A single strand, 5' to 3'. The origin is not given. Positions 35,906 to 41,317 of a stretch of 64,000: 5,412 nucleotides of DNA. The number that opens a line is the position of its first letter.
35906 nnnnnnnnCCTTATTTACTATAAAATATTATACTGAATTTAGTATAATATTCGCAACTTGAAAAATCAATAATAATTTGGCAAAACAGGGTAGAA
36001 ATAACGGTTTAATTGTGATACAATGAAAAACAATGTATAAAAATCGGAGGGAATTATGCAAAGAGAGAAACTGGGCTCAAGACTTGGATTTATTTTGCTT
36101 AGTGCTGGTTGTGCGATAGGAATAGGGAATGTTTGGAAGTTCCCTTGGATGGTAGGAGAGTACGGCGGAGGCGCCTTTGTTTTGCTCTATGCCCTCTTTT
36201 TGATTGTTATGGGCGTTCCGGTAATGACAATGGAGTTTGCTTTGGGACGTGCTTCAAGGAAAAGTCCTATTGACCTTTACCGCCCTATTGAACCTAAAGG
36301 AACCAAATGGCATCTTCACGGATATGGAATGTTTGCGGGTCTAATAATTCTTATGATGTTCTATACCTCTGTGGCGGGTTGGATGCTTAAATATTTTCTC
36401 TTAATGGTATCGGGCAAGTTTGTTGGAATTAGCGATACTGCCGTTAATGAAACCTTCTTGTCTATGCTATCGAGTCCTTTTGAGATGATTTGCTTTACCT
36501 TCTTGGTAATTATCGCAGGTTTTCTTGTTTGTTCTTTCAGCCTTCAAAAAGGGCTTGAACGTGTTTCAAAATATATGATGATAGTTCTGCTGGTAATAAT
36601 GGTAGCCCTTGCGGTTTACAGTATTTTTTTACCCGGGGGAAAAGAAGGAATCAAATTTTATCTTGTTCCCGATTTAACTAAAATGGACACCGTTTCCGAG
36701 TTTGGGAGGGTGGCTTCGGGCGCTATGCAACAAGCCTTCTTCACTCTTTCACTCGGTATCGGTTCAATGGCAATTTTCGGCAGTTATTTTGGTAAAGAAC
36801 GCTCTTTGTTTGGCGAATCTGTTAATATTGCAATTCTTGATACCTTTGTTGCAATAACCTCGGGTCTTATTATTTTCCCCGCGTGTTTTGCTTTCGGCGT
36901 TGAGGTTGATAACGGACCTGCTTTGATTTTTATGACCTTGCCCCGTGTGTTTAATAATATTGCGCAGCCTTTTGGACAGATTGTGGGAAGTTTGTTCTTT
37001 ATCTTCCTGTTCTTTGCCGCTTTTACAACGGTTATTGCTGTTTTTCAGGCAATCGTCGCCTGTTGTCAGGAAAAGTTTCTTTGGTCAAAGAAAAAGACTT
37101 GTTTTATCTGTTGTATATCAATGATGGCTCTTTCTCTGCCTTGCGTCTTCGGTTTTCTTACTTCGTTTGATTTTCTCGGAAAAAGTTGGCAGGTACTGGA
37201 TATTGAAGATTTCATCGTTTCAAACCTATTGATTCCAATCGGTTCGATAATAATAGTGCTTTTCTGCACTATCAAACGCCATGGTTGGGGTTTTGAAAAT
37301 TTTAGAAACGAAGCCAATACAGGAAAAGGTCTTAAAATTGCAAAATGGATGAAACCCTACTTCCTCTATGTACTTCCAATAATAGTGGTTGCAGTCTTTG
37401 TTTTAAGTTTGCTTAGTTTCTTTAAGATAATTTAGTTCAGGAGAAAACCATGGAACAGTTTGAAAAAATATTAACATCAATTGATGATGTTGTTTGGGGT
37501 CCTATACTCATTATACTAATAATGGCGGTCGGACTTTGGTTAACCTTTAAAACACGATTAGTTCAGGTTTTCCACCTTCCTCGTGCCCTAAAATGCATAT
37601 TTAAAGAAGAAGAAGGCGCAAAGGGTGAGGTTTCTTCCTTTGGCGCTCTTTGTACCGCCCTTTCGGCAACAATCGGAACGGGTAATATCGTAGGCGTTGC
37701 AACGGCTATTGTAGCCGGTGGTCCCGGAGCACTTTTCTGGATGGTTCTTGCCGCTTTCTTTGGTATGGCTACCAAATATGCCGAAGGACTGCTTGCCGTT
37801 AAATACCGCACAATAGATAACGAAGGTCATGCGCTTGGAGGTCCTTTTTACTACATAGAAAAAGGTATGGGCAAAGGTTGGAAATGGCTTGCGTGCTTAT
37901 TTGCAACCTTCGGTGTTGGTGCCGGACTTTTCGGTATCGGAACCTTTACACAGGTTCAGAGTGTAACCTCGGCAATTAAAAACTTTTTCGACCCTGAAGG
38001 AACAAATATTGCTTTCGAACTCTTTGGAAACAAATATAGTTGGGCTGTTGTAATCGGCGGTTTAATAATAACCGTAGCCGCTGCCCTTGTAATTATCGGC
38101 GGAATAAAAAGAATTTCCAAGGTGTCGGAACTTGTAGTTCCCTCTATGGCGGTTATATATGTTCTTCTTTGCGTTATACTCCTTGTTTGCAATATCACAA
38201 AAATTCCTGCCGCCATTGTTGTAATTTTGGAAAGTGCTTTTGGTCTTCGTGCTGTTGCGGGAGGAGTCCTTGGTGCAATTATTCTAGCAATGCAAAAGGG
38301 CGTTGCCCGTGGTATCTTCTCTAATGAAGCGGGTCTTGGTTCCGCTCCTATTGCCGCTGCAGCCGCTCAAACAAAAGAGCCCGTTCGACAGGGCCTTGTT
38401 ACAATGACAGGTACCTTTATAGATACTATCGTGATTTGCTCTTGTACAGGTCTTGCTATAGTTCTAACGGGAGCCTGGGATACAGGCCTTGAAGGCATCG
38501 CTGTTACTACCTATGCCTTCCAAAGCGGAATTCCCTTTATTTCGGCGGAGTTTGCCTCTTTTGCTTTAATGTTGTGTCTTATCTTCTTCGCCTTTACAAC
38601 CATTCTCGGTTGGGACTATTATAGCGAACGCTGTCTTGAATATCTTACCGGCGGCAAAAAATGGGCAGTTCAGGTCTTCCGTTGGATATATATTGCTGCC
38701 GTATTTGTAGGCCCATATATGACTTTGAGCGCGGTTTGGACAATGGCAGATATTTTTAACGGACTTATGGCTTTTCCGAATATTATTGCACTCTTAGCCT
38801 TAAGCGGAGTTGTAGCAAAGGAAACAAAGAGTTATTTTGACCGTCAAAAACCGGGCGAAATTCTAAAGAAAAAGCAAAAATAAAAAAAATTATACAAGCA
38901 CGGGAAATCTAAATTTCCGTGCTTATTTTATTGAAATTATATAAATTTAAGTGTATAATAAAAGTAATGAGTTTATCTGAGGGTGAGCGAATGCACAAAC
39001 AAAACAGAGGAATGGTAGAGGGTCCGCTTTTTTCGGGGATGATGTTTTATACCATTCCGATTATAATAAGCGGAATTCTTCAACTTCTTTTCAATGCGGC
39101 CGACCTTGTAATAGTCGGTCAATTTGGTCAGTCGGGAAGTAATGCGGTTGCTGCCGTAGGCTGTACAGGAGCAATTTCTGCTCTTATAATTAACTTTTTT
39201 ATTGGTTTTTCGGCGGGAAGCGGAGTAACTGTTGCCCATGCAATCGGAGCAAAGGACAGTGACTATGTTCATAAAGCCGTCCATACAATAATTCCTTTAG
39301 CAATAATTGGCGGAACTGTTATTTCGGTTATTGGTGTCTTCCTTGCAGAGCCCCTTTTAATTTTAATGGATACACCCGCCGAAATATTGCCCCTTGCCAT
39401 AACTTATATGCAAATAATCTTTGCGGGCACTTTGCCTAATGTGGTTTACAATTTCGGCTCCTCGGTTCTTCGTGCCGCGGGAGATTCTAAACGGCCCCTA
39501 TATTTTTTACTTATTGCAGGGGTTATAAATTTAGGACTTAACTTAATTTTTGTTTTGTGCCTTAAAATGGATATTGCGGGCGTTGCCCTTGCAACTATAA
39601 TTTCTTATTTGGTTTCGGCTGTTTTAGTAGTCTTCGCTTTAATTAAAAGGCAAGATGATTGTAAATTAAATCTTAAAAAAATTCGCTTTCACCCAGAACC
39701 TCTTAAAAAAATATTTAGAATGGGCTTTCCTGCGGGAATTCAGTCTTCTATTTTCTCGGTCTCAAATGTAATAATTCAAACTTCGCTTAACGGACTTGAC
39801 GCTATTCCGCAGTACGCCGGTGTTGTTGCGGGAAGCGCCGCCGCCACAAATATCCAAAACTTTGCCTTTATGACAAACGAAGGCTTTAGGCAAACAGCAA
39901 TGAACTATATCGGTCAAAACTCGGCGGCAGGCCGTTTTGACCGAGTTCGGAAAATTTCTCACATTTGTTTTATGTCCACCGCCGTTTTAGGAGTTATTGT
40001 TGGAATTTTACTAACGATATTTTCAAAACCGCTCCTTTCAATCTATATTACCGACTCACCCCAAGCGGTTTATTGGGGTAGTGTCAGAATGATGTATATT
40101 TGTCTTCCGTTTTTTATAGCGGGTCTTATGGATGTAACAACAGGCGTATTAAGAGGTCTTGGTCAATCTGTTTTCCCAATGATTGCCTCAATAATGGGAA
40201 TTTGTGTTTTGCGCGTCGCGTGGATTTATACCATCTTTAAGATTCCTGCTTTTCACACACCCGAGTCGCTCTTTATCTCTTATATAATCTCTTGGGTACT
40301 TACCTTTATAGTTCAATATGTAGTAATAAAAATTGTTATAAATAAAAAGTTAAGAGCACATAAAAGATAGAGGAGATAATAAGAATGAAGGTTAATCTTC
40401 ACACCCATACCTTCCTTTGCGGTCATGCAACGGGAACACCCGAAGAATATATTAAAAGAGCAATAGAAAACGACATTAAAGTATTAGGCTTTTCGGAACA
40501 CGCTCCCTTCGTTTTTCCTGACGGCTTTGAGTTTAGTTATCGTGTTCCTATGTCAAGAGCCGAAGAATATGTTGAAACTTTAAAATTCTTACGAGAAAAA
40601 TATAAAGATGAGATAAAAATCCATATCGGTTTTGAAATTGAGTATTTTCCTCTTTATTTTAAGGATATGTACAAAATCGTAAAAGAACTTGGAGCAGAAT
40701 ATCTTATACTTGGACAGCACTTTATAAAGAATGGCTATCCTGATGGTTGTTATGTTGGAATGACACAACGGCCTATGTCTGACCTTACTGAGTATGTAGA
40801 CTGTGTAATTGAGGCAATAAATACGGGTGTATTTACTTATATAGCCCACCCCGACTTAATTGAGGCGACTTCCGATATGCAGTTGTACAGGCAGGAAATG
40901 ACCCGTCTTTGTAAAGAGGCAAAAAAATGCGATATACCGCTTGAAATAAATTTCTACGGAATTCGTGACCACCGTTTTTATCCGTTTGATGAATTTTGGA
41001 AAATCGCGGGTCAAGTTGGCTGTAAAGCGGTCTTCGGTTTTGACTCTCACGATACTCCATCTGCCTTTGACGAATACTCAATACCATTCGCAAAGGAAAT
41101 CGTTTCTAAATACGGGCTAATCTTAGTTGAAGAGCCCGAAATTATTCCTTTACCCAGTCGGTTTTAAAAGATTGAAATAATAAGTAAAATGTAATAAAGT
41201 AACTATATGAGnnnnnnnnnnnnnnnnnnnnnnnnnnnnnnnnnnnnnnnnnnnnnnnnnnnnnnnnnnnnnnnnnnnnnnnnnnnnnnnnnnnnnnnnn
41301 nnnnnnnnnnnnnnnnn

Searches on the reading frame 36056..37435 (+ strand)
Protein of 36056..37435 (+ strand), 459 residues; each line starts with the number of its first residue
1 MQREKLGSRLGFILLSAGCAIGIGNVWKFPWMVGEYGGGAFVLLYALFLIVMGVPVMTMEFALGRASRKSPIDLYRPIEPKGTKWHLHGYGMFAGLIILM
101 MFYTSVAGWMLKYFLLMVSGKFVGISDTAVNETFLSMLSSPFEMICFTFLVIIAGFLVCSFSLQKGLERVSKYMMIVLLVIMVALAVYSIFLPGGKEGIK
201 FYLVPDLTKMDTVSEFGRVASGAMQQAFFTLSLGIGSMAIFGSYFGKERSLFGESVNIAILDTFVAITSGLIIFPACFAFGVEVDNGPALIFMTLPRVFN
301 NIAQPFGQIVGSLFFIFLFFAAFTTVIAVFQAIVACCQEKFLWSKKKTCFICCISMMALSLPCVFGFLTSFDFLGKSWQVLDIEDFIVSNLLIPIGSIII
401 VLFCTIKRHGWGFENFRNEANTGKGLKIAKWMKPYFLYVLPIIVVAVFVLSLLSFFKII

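Call 52: search_protein_families(library=pfam, proteins=[window:36056-37435:+], max_evalue=0.00001)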
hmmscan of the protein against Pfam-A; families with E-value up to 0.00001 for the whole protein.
window:36056-37435:+ (459 aa): 1 family
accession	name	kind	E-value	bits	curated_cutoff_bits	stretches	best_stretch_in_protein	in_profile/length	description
PF00209.24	SNF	-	4.9e-50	171.2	27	2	150-455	182-484/524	Sodium:neurotransmitter symporter family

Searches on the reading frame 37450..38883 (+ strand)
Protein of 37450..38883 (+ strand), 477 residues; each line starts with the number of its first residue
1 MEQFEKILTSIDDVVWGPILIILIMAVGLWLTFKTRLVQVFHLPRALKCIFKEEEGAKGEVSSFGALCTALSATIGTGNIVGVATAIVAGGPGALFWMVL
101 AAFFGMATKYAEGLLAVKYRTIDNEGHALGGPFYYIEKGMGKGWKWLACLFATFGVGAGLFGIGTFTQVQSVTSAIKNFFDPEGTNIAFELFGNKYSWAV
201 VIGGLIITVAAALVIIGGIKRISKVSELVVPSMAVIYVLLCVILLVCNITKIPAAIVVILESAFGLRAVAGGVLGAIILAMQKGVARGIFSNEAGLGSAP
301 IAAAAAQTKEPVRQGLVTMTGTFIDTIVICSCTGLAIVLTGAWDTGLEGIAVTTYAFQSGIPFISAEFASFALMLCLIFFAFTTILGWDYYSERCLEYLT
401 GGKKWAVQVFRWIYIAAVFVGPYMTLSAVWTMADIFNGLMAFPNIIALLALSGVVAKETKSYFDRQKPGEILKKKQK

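Call 52: search_protein_families(library=pfam, proteins=[window:37450-38883:+], max_evalue=0.00001)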
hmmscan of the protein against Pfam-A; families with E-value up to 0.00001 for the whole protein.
window:37450-38883:+ (477 aa): 1 family
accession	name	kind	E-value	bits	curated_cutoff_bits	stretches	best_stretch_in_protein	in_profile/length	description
PF01235.23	Na_Ala_symp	-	5.2e-141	470.9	24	1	51-470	3-387/392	Sodium:alanine symporter family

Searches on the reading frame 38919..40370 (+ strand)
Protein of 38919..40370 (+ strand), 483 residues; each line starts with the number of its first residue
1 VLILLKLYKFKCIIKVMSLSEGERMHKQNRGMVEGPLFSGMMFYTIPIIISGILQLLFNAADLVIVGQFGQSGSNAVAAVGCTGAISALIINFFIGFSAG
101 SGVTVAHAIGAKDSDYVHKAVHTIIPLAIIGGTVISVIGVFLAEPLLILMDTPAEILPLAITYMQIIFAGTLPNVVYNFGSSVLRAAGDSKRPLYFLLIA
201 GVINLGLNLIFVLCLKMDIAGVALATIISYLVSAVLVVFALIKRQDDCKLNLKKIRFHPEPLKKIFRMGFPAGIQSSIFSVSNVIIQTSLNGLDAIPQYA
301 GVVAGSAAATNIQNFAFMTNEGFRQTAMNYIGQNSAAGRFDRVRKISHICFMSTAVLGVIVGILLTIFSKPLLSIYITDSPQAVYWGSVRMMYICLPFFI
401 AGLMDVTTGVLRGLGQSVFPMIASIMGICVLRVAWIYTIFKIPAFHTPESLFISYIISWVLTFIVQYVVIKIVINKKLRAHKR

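Call 52: search_protein_families(library=pfam, proteins=[window:38919-40370:+], max_evalue=0.00001)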
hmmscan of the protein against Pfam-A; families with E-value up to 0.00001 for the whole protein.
window:38919-40370:+ (483 aa): 1 family
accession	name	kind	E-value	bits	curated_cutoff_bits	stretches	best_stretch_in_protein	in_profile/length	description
PF01554.23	MatE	-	6.9e-42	143.3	24.9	2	47-210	1-161/161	MatE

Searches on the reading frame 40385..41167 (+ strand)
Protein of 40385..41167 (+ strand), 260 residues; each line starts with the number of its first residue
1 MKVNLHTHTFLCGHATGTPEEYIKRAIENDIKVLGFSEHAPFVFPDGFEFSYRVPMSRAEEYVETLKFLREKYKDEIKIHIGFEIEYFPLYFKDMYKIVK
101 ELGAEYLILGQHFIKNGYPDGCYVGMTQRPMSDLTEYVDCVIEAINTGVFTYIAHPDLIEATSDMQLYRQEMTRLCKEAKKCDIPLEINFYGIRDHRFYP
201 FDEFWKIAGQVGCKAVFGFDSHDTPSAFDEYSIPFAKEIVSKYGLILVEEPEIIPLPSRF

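Call 52: search_protein_families(library=pfam, proteins=[window:40385-41167:+], max_evalue=0.00001)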
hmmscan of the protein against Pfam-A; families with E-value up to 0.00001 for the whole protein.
window:40385-41167:+ (260 aa): 1 family
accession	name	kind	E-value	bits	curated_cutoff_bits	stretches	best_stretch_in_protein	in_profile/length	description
PF02811.25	PHP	-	1.3e-18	68.3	26.4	1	5-189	2-162/164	PHP domain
